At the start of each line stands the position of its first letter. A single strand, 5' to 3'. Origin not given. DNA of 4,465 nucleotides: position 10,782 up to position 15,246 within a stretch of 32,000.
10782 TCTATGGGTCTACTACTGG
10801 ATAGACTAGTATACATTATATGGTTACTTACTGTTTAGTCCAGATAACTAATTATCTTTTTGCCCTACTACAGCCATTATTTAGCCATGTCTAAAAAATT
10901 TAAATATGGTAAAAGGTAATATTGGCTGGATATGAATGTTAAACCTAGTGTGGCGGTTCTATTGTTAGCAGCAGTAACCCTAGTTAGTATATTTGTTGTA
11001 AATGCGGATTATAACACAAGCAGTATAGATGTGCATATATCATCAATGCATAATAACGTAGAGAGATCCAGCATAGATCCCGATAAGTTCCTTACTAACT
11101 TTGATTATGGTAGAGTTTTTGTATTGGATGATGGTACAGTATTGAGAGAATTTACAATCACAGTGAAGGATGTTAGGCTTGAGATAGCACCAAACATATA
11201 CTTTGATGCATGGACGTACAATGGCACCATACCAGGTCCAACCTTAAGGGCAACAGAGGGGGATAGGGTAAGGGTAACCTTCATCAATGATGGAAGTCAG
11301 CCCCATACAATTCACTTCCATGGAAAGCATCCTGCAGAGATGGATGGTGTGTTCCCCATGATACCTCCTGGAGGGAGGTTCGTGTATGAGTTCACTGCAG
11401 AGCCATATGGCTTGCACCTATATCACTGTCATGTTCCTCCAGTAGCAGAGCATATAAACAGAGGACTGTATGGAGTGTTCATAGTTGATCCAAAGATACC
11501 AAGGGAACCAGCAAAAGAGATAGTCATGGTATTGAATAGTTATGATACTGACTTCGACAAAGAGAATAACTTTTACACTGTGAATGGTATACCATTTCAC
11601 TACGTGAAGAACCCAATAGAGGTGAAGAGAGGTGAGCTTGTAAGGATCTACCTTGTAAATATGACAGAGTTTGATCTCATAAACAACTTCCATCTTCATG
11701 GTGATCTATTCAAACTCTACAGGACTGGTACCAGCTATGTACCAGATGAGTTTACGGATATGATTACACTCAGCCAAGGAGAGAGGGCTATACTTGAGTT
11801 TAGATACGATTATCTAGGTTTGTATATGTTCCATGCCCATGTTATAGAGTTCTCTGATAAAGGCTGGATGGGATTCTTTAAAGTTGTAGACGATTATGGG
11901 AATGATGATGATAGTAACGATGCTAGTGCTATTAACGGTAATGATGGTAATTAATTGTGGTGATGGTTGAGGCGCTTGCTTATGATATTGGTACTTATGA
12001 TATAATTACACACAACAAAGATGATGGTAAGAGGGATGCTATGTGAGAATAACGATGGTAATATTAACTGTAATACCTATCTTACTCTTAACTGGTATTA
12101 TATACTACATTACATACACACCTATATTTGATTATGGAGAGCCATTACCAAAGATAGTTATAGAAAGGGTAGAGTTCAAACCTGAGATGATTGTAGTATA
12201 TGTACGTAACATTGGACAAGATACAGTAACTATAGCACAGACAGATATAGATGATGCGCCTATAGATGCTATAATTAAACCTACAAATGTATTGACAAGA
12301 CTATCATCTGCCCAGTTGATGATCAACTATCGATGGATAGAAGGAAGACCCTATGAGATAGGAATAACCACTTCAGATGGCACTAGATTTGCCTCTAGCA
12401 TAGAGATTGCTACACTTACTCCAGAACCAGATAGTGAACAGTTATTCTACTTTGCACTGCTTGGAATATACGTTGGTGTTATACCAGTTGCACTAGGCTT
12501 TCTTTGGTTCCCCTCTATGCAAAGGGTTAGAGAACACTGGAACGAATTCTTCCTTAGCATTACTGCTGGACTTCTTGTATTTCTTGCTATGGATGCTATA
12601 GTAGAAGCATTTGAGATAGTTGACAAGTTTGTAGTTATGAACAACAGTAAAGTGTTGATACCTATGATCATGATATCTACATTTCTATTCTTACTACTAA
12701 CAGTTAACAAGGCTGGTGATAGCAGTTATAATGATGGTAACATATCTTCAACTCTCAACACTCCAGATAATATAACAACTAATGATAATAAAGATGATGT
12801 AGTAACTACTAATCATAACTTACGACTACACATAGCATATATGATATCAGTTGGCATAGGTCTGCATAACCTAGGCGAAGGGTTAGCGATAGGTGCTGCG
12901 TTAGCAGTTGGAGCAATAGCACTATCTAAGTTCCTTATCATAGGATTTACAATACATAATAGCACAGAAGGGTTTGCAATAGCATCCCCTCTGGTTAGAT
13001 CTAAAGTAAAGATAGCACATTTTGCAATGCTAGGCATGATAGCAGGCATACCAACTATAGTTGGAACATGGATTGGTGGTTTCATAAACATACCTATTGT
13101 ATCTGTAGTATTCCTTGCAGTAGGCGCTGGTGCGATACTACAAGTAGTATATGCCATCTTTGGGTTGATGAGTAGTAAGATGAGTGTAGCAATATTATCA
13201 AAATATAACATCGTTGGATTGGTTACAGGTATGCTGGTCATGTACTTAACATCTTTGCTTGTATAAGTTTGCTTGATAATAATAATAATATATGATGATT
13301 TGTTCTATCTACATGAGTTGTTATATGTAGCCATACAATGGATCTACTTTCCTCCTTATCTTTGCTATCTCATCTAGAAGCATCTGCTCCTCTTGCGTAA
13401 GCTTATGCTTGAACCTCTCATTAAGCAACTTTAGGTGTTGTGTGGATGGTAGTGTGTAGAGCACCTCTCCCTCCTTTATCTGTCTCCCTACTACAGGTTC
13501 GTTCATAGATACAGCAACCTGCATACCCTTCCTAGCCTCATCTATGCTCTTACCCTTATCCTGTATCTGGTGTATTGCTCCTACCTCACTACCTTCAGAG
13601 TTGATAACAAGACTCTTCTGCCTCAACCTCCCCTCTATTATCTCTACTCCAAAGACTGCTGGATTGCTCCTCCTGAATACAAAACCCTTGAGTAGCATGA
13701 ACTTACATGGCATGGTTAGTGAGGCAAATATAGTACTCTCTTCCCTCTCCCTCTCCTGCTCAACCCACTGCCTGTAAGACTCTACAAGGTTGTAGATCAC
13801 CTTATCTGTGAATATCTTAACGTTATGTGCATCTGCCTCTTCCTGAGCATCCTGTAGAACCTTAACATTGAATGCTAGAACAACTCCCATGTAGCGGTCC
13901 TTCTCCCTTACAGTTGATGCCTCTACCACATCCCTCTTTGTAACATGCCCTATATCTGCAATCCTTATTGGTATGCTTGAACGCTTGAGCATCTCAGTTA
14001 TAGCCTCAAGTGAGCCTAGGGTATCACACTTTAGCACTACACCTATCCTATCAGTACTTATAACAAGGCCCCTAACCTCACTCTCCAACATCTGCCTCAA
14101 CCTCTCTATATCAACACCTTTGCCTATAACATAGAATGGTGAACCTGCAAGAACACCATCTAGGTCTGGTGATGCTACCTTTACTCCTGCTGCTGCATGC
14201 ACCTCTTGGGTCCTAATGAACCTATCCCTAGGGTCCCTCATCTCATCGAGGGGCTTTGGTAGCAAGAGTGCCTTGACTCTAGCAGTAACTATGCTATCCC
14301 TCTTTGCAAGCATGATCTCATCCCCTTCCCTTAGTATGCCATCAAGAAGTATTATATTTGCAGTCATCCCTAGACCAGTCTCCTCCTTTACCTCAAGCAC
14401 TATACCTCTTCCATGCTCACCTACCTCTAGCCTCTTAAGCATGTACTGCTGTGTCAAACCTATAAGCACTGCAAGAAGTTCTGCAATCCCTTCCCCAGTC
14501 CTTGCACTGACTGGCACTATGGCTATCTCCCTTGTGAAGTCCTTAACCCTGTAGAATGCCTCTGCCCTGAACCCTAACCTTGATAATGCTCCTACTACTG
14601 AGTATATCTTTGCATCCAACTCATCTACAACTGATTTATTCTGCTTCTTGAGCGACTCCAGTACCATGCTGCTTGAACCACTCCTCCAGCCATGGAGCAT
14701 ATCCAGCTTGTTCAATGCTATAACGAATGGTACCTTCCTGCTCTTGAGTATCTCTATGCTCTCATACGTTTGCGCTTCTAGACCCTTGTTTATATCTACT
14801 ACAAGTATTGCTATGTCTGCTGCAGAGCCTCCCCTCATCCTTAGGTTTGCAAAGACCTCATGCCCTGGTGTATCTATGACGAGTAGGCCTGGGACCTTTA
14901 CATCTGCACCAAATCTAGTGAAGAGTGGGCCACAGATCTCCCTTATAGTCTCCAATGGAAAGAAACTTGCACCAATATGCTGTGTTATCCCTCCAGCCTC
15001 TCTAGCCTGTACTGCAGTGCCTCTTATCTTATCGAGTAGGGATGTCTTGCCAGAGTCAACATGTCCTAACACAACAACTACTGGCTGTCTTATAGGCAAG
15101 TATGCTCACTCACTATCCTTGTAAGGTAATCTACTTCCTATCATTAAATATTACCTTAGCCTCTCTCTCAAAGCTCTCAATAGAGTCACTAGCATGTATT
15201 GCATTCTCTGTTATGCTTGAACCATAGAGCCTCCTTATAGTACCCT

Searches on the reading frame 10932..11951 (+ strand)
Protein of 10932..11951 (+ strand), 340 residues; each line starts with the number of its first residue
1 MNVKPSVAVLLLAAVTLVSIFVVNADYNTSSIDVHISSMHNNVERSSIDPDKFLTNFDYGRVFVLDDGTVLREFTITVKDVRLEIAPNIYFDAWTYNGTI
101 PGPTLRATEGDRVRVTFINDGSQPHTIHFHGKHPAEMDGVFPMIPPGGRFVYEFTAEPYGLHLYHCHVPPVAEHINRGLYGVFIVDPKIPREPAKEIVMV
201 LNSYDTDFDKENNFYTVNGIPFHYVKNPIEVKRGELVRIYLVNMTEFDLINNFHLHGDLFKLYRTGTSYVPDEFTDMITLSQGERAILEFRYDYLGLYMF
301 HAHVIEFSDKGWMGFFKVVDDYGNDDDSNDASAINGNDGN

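Call 13: search_protein_families(library=pfam, proteins=[window:10932-11951:+], max_evalue=0.001)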
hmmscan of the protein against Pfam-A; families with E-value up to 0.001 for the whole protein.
window:10932-11951:+ (340 aa): 2 families
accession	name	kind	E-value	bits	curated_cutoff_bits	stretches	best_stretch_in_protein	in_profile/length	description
PF07731.20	Cu-oxidase_2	-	1.1e-30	106.7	20.4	3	208-319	15-134/137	Multicopper oxidase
PF07732.21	Cu-oxidase_3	-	1.2e-25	90.3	21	1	92-188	16-117/119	Multicopper oxidase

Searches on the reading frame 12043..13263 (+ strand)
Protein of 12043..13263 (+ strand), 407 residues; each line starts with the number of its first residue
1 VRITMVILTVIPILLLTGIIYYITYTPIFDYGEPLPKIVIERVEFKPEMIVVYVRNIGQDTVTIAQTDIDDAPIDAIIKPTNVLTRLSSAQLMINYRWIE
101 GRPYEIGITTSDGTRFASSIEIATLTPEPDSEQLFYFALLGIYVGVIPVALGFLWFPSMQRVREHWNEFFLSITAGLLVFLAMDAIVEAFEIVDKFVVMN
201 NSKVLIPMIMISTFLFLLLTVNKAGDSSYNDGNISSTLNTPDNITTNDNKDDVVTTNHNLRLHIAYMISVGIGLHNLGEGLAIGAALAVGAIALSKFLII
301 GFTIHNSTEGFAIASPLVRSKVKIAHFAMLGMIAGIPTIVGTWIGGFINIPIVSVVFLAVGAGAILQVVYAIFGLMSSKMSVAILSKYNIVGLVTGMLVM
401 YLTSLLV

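Call 13: search_protein_families(library=pfam, proteins=[window:12043-13263:+], max_evalue=0.001)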
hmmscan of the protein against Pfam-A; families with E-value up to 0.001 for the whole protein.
window:12043-13263:+ (407 aa): 1 family
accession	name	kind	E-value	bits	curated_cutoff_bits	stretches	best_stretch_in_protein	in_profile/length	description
PF02535.28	Zip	-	4.3e-06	26.6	35.1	1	240-402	155-321/323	ZIP Zinc transporter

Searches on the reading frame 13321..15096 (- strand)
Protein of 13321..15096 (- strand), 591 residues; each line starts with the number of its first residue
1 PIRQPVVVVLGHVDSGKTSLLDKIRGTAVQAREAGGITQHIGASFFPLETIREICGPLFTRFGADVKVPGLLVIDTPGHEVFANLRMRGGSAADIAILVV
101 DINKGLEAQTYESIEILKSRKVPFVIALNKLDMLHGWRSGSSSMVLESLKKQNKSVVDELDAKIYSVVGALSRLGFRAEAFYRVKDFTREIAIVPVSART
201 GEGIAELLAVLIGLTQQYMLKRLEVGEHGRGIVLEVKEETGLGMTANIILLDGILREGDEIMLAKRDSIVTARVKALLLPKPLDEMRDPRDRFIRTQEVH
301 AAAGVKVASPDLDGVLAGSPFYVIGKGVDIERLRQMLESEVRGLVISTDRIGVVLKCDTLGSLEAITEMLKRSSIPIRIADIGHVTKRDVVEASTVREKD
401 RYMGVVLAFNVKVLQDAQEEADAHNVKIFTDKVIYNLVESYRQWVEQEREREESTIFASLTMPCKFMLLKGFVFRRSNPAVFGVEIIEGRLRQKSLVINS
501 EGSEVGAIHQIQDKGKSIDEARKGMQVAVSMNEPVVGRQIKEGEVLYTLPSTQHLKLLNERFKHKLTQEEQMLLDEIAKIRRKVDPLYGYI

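Call 13: search_protein_families(library=pfam, proteins=[window:13321-15096:-], max_evalue=0.001)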
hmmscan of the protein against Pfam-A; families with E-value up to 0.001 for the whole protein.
window:13321-15096:- (591 aa): 9 families
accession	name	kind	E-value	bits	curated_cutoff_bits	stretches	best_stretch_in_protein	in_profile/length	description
PF00009.33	GTP_EFTU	-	5.2e-33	114.7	26.5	1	6-215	5-186/188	Elongation factor Tu GTP binding domain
PF14578.12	GTP_EFTU_D4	-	8.9e-30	102.9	23.8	1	463-547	2-86/86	Elongation factor Tu domain 4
PF11987.13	IF-2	-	4.3e-20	72.2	27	1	347-441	23-116/117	Translation-initiation factor 2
PF01926.29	MMR_HSR1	-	1e-07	32.5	21.9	1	7-130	2-113/113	50S ribosome-binding GTPase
PF03144.31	GTP_EFTU_D2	-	3.3e-06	27.9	30.3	1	246-320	4-71/73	Elongation factor Tu domain 2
PF03029.23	ATP_bind_1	-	5.1e-05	23.6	27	1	70-210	92-233/240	Conserved hypothetical ATP binding protein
PF00350.29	Dynamin_N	-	0.00018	22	27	0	7-40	1-34/168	Dynamin family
PF08477.19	Roc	-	0.00039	21.1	27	0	7-132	2-119/119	Ras of Complex, Roc, domain of DAPkinase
PF22042.2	EF-G_D2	-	0.00099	19.6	27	0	230-277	3-49/84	Elongation factor G domain 2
